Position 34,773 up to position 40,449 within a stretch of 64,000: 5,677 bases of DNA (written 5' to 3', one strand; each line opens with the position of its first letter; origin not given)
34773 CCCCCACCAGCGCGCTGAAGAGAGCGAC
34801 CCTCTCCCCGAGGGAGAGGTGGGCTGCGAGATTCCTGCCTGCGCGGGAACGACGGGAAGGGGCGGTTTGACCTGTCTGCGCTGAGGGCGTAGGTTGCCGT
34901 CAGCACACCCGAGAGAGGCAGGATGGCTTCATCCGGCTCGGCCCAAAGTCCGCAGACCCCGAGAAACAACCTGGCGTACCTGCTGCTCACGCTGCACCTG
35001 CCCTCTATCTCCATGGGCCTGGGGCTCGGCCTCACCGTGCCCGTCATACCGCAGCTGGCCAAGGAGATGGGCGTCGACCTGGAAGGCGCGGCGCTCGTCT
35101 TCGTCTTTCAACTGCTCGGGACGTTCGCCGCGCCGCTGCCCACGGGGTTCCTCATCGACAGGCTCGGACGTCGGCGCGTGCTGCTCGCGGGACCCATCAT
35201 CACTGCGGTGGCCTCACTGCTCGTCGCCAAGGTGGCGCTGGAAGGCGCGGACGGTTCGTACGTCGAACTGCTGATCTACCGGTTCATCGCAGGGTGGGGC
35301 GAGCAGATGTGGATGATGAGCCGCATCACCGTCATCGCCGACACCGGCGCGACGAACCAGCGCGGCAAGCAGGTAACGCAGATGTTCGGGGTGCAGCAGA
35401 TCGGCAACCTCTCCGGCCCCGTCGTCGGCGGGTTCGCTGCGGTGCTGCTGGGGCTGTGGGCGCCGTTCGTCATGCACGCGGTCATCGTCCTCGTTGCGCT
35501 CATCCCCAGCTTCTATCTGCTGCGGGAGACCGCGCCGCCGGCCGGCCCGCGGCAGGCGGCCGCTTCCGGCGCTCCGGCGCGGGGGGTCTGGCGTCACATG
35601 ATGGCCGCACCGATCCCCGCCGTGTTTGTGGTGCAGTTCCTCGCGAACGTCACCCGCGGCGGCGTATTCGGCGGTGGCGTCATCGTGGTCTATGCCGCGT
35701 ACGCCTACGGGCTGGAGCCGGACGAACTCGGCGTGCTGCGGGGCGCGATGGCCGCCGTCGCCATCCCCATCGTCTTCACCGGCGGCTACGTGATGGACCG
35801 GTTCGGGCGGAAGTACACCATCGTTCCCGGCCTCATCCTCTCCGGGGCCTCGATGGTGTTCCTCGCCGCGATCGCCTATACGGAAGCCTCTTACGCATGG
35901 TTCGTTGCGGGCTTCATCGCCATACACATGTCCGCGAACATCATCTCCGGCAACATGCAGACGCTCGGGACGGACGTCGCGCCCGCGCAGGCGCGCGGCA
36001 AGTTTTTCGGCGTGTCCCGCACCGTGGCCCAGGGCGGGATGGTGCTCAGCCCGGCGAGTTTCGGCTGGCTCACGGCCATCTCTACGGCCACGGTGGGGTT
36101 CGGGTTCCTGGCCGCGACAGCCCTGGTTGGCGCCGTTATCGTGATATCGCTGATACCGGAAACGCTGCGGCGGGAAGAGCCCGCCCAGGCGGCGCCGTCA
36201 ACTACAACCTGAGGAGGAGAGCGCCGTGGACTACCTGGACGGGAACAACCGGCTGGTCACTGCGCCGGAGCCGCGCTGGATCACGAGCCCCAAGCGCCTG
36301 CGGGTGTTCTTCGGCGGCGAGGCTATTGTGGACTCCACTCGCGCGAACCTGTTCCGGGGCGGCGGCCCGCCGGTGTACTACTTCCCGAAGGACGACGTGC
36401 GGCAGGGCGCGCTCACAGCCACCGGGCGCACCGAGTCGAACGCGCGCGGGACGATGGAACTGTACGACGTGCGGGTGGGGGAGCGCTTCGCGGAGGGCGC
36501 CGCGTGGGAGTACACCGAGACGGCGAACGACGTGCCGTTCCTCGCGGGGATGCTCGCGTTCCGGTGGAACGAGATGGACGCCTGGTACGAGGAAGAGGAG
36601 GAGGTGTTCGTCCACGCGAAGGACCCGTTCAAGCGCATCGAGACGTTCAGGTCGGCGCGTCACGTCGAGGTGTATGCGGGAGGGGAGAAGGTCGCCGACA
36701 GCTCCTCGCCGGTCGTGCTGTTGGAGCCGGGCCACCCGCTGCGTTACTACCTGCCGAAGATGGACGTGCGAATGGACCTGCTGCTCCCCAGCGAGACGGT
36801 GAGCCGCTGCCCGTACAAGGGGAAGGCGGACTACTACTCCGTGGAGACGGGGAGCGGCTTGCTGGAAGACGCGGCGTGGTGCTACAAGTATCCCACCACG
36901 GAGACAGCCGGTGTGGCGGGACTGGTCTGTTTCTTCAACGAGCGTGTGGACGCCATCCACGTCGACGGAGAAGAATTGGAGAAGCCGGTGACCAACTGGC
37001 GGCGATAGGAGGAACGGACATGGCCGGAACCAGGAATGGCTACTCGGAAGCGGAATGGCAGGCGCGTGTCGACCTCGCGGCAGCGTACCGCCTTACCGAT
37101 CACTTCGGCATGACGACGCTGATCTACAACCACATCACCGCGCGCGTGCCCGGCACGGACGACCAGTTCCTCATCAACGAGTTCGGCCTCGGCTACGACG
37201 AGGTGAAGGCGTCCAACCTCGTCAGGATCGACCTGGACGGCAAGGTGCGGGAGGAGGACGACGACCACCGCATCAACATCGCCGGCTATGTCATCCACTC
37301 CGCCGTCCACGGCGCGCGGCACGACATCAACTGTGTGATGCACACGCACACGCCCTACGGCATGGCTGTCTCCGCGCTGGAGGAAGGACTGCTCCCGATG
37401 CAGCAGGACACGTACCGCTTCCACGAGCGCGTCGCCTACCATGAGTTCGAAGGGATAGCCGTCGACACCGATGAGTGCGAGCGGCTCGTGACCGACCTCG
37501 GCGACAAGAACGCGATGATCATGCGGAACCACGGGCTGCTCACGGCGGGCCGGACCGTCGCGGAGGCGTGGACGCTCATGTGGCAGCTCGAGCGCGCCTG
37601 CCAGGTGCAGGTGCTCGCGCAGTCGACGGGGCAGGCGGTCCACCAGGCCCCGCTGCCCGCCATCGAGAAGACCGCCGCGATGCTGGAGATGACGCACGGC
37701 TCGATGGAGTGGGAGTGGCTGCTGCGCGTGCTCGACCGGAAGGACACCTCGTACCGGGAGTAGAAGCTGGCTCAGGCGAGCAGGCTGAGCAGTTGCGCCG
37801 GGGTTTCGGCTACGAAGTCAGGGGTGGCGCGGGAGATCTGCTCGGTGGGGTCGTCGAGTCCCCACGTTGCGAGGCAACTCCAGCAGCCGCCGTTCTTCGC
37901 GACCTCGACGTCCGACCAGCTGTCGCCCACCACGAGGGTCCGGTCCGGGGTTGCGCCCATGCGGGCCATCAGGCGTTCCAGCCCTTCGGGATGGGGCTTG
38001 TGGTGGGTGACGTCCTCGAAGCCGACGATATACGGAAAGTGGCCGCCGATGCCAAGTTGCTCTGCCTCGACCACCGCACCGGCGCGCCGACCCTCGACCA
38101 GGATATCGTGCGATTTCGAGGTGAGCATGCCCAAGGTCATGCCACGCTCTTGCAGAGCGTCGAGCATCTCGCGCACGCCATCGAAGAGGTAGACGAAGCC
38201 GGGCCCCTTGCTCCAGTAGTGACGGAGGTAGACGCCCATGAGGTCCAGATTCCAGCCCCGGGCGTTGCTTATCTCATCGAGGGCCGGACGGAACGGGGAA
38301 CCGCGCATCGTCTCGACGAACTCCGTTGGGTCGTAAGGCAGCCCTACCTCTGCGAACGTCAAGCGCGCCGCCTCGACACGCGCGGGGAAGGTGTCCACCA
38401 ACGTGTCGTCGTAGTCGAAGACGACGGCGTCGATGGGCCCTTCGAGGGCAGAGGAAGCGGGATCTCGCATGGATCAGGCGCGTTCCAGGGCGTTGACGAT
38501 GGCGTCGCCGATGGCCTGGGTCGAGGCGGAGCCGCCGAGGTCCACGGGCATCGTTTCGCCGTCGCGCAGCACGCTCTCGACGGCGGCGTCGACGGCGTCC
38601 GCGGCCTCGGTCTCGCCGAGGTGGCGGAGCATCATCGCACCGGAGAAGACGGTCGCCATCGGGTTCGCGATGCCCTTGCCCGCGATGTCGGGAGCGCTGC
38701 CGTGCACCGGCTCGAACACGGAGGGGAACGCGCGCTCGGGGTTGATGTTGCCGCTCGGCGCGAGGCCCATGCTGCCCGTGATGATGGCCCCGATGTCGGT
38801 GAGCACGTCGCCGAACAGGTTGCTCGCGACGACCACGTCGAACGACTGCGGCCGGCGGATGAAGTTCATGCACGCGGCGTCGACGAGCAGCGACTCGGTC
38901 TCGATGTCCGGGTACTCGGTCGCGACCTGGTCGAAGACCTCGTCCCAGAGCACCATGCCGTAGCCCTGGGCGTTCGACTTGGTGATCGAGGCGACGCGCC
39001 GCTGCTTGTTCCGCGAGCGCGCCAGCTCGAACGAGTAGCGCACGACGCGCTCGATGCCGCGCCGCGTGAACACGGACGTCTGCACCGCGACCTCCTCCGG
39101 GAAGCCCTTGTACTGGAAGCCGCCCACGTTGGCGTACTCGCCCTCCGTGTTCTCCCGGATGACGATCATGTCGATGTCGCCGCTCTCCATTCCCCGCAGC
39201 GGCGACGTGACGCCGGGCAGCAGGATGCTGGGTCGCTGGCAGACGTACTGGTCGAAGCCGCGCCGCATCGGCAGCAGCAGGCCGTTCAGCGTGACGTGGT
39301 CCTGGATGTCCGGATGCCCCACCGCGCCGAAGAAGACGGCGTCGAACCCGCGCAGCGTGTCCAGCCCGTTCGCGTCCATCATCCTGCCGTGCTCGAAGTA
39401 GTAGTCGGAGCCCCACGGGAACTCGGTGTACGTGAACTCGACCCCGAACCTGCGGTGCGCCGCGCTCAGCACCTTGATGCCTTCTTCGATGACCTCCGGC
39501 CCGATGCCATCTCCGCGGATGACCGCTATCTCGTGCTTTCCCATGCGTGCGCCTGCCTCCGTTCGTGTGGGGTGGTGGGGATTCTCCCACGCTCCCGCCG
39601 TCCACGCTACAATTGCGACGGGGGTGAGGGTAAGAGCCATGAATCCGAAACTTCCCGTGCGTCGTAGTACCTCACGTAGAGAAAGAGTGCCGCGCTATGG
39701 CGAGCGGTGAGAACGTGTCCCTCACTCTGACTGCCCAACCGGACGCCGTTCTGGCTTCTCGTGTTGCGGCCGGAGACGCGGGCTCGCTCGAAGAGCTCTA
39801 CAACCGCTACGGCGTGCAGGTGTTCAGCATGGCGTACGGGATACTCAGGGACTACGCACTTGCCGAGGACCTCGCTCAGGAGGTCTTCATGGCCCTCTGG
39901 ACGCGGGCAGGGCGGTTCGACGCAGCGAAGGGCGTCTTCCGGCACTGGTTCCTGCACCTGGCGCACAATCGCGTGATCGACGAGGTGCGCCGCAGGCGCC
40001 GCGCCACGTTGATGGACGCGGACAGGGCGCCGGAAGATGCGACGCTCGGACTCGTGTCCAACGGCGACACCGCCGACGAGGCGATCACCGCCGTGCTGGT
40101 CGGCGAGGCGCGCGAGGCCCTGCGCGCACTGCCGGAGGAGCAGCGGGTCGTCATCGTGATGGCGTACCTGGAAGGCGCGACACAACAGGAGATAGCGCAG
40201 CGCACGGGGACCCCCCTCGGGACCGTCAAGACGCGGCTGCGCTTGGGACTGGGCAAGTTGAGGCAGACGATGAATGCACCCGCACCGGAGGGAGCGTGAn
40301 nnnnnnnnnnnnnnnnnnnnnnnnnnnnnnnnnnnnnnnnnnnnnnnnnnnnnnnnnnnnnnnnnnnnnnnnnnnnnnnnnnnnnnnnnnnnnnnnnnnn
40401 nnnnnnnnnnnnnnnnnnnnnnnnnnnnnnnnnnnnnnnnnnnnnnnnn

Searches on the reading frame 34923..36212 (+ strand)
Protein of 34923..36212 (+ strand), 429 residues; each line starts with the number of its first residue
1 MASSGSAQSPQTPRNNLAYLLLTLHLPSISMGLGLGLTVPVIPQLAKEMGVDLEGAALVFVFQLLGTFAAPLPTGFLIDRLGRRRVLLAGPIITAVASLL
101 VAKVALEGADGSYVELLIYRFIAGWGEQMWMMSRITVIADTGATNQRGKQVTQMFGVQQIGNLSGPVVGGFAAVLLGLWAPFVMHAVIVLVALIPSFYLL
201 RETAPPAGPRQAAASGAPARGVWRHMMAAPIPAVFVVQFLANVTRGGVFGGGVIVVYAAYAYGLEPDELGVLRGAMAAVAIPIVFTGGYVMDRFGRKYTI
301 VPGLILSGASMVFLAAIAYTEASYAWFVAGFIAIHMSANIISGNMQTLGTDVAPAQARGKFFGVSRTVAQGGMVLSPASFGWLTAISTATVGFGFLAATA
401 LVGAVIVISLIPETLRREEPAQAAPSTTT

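Call 5: search_protein_families(library=pfam, proteins=[window:34923-36212:+])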
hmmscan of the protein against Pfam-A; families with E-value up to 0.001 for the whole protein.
window:34923-36212:+ (429 aa): 2 families
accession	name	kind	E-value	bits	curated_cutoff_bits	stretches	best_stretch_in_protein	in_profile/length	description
PF07690.21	MFS_1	-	7.2e-43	147.3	33.4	2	30-242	7-218/347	Major Facilitator Superfamily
PF00083.30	Sugar_tr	-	1.7e-09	37.6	22.3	2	274-417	294-443/452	Sugar (and other) transporter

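Call 73: search_protein_families(library=ncbifam, proteins=[window:34923-36212:+], max_evalue=0.00001)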
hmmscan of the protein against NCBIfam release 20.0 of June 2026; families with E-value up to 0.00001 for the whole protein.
window:34923-36212:+ (429 aa): 19 families
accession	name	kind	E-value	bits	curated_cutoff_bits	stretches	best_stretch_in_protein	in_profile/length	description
NF012174.0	tet_MFS_A_B_C_D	equivalog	1.5e-21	76.6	475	1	32-326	15-303/382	Tet(A)/Tet(B)/Tet(C) family tetracycline efflux MFS transporter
TIGR00880.1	2_A_01_02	superfamily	2.5e-21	76.3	131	2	65-203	9-141/141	multidrug resistance protein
NF053757.1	BclibactTpBcbE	equivalog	7.1e-20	71.3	600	2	29-201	12-183/394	bacillibactin exporter BcbE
NF008314.0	PRK11102.1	equivalog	4e-13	49.4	303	1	15-206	6-191/396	Bcr/CflA family multidrug efflux MFS transporter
TIGR00895.1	2A0115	subfamily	1.8e-12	46.9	418.55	1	29-202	27-194/398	aromatic acid/H+ symport family MFS transporter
TIGR00710.1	efflux_Bcr_CflA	subfamily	4.3e-12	46.2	200.9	1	19-341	5-317/385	Bcr/CflA family efflux MFS transporter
NF007782.0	PRK10473.1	subfamily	3.5e-11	42.8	417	1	33-409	17-377/394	MdtL family multidrug efflux MFS transporter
TIGR00887.1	2A0109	equivalog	7.8e-10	38.2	610.3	1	57-168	59-170/502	phosphate:H+ symporter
NF012190.1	tet_MFS_B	exception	8.3e-10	38.2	850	1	32-204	16-183/400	tetracycline efflux MFS transporter Tet(B)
TIGR00893.1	2A0114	subfamily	2.1e-09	36.8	395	1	43-410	18-398/399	D-galactonate transporter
NF052292.1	efflux_CraA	equivalog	9.1e-09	34.8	725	1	21-191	17-181/409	chloramphenicol efflux MFS transporter CraA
TIGR00894.1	2A0114euk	subfamily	1.9e-08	33.3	626.45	0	60-188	82-207/465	Na(+)-dependent inorganic phosphate cotransporter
TIGR00900.1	2A0121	subfamily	2.1e-08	33.9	319.6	1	56-384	36-360/364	H+ Antiporter protein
NF008654.0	PRK11652.1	equivalog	2.2e-08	33.4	479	1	36-212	26-196/397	multidrug efflux MFS transporter EmrD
TIGR00881.1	2A0104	subfamily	2.5e-07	30.1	407.75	0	262-414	25-174/379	phosphoglycerate transporter protein PgtP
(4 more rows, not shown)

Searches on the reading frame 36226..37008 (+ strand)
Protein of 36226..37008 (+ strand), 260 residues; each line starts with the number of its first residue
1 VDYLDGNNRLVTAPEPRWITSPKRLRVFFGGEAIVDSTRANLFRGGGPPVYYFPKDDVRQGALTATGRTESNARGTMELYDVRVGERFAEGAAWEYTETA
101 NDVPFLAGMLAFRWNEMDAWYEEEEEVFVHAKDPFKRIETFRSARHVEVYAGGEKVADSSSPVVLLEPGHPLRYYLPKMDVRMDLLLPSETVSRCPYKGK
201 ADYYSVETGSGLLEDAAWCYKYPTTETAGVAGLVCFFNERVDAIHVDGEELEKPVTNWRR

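Call 5: search_protein_families(library=pfam, proteins=[window:36226-37008:+])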
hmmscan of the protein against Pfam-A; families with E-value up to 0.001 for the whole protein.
window:36226-37008:+ (260 aa): 1 family
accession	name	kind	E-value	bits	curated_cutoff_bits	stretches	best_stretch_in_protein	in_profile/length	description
PF04248.19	NTP_transf_9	-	7.3e-49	164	22.1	2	147-239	1-93/93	Domain of unknown function (DUF427)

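Call 73: search_protein_families(library=ncbifam, proteins=[window:36226-37008:+], max_evalue=0.00001)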
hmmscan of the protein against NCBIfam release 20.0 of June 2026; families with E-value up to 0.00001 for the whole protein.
window:36226-37008:+ (260 aa): 0 families

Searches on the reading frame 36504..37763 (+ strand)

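Call 6: search_protein_families(library=pfam, proteins=[window:36504-37763:+])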
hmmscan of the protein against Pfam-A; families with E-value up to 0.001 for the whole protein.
window:36504-37763:+ (419 aa): 1 family
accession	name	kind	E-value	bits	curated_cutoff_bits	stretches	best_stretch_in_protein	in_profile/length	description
PF00596.27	Aldolase_II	-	5.5e-51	173.5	22.2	1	190-370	2-183/183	Class II Aldolase and Adducin N-terminal domain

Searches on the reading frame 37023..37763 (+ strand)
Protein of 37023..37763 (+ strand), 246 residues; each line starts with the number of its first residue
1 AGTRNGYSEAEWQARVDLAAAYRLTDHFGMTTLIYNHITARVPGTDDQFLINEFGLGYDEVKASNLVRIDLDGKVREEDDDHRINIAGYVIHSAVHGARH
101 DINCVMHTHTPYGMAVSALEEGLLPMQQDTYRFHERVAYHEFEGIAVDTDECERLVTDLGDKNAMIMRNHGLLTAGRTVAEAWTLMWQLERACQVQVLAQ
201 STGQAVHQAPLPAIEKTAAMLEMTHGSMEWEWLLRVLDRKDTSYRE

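Call 73: search_protein_families(library=ncbifam, proteins=[window:37023-37763:+], max_evalue=0.00001)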
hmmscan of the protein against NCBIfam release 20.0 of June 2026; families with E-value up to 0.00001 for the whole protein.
window:37023-37763:+ (246 aa): 21 families
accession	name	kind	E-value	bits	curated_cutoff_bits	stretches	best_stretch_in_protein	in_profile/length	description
NF005451.0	PRK07044.1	subfamily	7e-104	346.4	207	1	4-246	12-256/256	aldolase II superfamily protein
NF004855.0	PRK06208.1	subfamily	1.6e-55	188.3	255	1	13-218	42-241/274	class II aldolase/adducin family protein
NF005186.0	PRK06661.1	equivalog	3.7e-54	183.9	339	1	14-239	6-233/235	hypothetical protein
NF005068.0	PRK06486.1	equivalog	1.3e-53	181.9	269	1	8-245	21-261/262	aldolase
NF005689.0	PRK07490.1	equivalog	1.3e-52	178.4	260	1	8-245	8-247/248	hypothetical protein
NF005484.0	PRK07090.1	equivalog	3e-35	121.8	261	1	8-207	25-221/260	aldolase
NF005123.0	PRK06557.1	subfamily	5.2e-17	62.2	251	1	14-206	12-202/223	L-ribulose-5-phosphate 4-epimerase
NF005302.0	PRK06833.1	equivalog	1.4e-16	60.7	264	1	51-206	42-193/214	L-fuculose-phosphate aldolase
NF006413.0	PRK08660.1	equivalog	3.7e-16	59.5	203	1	45-202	30-180/184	aldolase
NF053831.1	RU1PAldHalo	equivalog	7.5e-13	48.4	300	1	45-206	31-189/208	ribulose-1-phosphate aldolase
NF006208.0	PRK08333.1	equivalog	2.1e-12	47.1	267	1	27-185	18-169/189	aldolase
NF053537.1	DhpthDcsPhtC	equivalog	2.5e-12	46.7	200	1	16-208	2-202/232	3,4-dihydroxyphthalate decarboxylase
NF005984.0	PRK08087.1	subfamily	2.3e-11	43.9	264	1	46-201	35-186/215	L-fuculose-phosphate aldolase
TIGR01086.1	fucA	equivalog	5e-10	39.5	400.25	1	30-203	16-187/214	L-fuculose-phosphate aldolase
NF040649.1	FucA_Meth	equivalog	2.9e-09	37.1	250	1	61-199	46-176/179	L-fuculose phosphate aldolase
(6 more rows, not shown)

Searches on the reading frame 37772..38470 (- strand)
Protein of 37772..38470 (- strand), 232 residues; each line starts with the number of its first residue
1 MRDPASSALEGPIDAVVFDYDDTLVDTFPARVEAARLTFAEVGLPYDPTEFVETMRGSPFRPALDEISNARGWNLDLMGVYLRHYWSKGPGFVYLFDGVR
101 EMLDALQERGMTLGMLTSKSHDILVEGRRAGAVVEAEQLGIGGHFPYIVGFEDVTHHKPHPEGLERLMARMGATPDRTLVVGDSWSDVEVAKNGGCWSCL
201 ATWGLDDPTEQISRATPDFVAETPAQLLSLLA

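Call 6: search_protein_families(library=pfam, proteins=[window:37772-38470:-])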
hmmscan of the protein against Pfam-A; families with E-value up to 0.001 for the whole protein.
window:37772-38470:- (232 aa): 4 families
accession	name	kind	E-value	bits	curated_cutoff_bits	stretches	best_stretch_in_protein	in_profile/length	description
PF13419.12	HAD_2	-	6.7e-31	108.2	23.8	1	16-198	1-175/178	Haloacid dehalogenase-like hydrolase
PF00702.32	Hydrolase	-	9.9e-25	88.5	26.4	1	13-195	1-191/191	haloacid dehalogenase-like hydrolase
PF13242.12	Hydrolase_like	-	2.5e-12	47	22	1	157-223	3-71/75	HAD-hyrolase-like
PF12710.13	HAD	-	0.00018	22.4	27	1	16-192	1-189/189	haloacid dehalogenase-like hydrolase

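Call 73: search_protein_families(library=ncbifam, proteins=[window:37772-38470:-], max_evalue=0.00001)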
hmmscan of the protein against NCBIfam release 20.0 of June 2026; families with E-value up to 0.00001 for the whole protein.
window:37772-38470:- (232 aa): 26 families (the best 25 are shown)
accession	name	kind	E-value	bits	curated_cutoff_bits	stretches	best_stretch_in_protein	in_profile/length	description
NF009804.0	PRK13288.1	equivalog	9.5e-29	100.4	218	1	13-231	3-210/215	pyrophosphatase PpaX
TIGR01449.2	PGP_bact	equivalog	9.4e-27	93.9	180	1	16-231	1-213/213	phosphoglycolate phosphatase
NF009695.0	PRK13222.1-2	equivalog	3.4e-24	85.6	225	1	13-231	6-222/226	phosphoglycolate phosphatase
TIGR01454.1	AHBA_synth_RP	hypoth_equivalog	1.8e-23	83.3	246.65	1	16-230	1-202/205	AHBA synthesis associated protein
NF009694.0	PRK13222.1-1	equivalog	8.3e-23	81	415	1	81-229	98-237/252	phosphoglycolate phosphatase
NF009697.0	PRK13222.1-4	equivalog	4.3e-22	78.6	327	1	13-231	7-222/232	phosphoglycolate phosphatase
NF009699.0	PRK13225.1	equivalog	2.4e-15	56.8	368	1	13-229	62-265/273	phosphoglycolate phosphatase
TIGR02009.1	PGMB-YQAB-SF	subfamily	2.5e-15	57.2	153.35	1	13-196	1-181/186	beta-phosphoglucomutase family hydrolase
NF009698.0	PRK13223.1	equivalog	4.3e-14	52.3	466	1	16-222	16-220/272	phosphoglycolate phosphatase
NF009696.0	PRK13222.1-3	equivalog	1.8e-13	50.7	359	1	13-231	3-216/223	N-acetylmuramic acid 6-phosphate phosphatase MupP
TIGR02253.1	CTE7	subfamily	2.5e-13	50.3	169.75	1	13-224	2-217/221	TIGR02253 family HAD-type hydrolase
NF009700.0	PRK13226.1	equivalog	9.8e-13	48.3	342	1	15-227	14-220/229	phosphoglycolate phosphatase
NF008000.0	PRK10725.1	equivalog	1e-11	45.3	215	1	137-193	121-177/188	fructose-1-phosphate/6-phosphogluconate phosphatase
TIGR01509.1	HAD-SF-IA-v3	subfamily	2.9e-11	43.8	29.4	1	136-200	91-153/154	HAD-IA family hydrolase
TIGR01662.1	HAD-SF-IIIA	subfamily_domain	1.1e-10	41.8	44.6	1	93-198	24-135/141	HAD-IIIA family hydrolase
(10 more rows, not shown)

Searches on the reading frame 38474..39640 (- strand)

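Call 6: search_protein_families(library=pfam, proteins=[window:38474-39640:-])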
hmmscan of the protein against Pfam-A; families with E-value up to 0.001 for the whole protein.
window:38474-39640:- (388 aa): 1 family
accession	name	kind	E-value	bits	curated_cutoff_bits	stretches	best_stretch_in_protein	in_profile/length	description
PF00180.25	Iso_dh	-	1.8e-98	330.5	27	1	38-381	2-348/348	Isocitrate/isopropylmalate dehydrogenase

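Call 73: search_protein_families(library=ncbifam, proteins=[window:38474-39640:-], max_evalue=0.00001)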
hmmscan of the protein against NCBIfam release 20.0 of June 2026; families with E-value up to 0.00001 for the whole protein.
window:38474-39640:- (388 aa): 16 families
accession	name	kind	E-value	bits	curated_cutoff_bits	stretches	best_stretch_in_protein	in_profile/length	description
TIGR02089.1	TTC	equivalog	4.7e-147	489.5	470.4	1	34-385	2-352/352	tartrate dehydrogenase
NF006048.0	PRK08194.1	equivalog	2.7e-132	441.1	501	1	34-386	2-350/352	tartrate dehydrogenase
NF002898.0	PRK03437.1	equivalog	3.5e-121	404.7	393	1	35-385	4-345/347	3-isopropylmalate dehydrogenase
TIGR02088.1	LEU3_arch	subfamily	2.2e-86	290.1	409.8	1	38-381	1-323/324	isopropylmalate/isohomocitrate dehydrogenases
NF040626.1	AksF2_Meth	equivalog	5.9e-83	278.9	540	1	36-386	2-331/333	homoisocitrate dehydrogenase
TIGR00169.1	leuB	equivalog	1.4e-80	271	353.2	1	38-383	2-347/349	3-isopropylmalate dehydrogenase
NF040619.1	AksF_Meth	equivalog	3e-77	260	500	1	37-381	3-343/343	homoisocitrate dehydrogenase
NF006529.0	PRK08997.1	equivalog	5.4e-76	255.7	510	1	33-384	1-334/335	isocitrate dehydrogenase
NF006673.0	PRK09222.1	equivalog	4.5e-70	237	509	1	35-385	4-341/482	NADP-dependent isocitrate dehydrogenase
TIGR00175.1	mito_nad_idh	equivalog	1.4e-64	218.4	432.4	1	34-384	2-333/334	isocitrate dehydrogenase (NAD(+))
NF040855.1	iso_homocit_dh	equivalog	1.1e-56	192.6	680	1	37-385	3-319/345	isocitrate--homoisocitrate dehydrogenase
TIGR02924.1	ICDH_alpha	equivalog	2.7e-56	191.6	561.35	1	37-361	2-308/473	isocitrate dehydrogenase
TIGR00183.1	prok_nadp_idh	equivalog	4.7e-38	131.1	567.3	2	245-360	274-386/417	isocitrate dehydrogenase (NADP(+))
NF005425.0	PRK07006.1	equivalog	1.4e-35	122.9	490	2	249-359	278-385/416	NADP-dependent isocitrate dehydrogenase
NF005036.0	PRK06451.1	equivalog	1.5e-29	103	484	2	252-360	274-379/412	NADP-dependent isocitrate dehydrogenase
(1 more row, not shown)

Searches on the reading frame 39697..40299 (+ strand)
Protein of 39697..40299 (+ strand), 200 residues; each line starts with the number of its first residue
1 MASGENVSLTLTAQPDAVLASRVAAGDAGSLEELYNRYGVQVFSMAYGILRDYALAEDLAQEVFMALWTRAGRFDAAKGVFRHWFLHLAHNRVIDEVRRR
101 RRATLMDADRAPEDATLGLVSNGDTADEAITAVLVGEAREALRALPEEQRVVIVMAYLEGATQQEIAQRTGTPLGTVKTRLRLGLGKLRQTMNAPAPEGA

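Call 5: search_protein_families(library=pfam, proteins=[window:39697-40299:+])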
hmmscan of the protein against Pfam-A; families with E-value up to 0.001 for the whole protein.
window:39697-40299:+ (200 aa): 5 families
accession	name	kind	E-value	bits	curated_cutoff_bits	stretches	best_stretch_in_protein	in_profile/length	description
PF04542.20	Sigma70_r2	-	7.8e-18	64.5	24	1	34-102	1-70/71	Sigma-70 region 2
PF08281.18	Sigma70_r4_2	-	7e-16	58.1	25.7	1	138-188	4-54/54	Sigma-70, region 4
PF04545.22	Sigma70_r4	-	4.4e-14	52.2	24.1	1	141-190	1-50/50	Sigma-70, region 4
PF07638.17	Sigma70_ECF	-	8.7e-05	22.9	21.1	1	22-193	10-184/185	ECF sigma factor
PF13384.12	HTH_23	-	0.00025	21.2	24.6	1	147-178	4-35/50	Homeodomain-like domain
